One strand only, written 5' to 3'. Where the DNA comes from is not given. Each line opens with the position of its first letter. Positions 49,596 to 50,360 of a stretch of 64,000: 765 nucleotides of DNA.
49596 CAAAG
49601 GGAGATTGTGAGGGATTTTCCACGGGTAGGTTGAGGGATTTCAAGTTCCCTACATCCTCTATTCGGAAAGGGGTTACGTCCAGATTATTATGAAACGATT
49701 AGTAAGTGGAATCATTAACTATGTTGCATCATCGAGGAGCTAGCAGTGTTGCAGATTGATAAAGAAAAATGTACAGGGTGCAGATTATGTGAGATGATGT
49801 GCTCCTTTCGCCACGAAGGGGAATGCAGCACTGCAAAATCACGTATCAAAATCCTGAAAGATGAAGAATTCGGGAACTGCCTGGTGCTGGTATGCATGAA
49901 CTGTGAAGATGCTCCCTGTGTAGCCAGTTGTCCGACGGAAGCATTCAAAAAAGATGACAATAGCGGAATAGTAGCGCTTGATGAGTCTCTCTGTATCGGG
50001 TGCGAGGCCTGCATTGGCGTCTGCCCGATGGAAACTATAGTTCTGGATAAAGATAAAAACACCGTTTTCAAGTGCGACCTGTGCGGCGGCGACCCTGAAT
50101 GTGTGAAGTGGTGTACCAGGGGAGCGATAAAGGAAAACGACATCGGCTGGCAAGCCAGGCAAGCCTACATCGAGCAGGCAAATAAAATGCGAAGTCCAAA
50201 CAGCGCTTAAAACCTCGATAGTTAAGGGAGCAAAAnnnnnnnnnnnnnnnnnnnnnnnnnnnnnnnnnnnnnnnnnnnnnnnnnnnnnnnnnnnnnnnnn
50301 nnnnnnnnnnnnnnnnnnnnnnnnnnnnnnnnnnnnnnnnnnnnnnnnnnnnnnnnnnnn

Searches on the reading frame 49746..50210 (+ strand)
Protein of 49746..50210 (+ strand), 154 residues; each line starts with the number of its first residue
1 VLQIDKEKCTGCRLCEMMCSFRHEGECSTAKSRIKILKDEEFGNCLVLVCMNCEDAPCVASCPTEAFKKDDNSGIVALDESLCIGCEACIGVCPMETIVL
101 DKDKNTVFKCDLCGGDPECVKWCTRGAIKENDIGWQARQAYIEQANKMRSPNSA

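Call 15: search_protein_families(library=pfam, proteins=[window:49746-50210:+])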
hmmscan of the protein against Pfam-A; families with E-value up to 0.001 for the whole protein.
window:49746-50210:+ (154 aa): 11 families
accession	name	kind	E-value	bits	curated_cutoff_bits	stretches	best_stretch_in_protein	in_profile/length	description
PF13247.11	Fer4_11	-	3.6e-13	50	26.2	1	49-129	9-96/100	4Fe-4S dicluster domain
PF13187.11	Fer4_9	-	7.8e-12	45.5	27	2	50-96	2-50/52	4Fe-4S dicluster domain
PF00037.32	Fer4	-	9.9e-10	38.3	21.1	2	78-98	3-23/24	4Fe-4S binding domain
PF12838.12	Fer4_7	-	2.1e-09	38.1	27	1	50-95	2-50/52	4Fe-4S dicluster domain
PF14697.11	Fer4_21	-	2.3e-09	37.7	35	2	50-98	8-57/59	4Fe-4S dicluster domain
PF12797.12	Fer4_2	-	4e-09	36.3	24.5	2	75-94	2-21/22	4Fe-4S binding domain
PF13237.11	Fer4_10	-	9.5e-09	35.5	25.5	2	77-123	3-52/53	4Fe-4S dicluster domain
PF12837.12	Fer4_6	-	1.9e-08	34.3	25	2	78-96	4-22/24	4Fe-4S binding domain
PF25160.1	LdpA_Fe-S-bd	-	3.2e-07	30.5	27.6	1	55-99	6-44/49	LdpA Fe-S cluster-binding domain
PF13484.11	Fer4_16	-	6.5e-07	30.5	30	0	83-101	2-20/66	4Fe-4S double cluster binding domain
PF12798.12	Fer4_3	-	0.0009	20.3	27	0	83-95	1-13/15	4Fe-4S binding domain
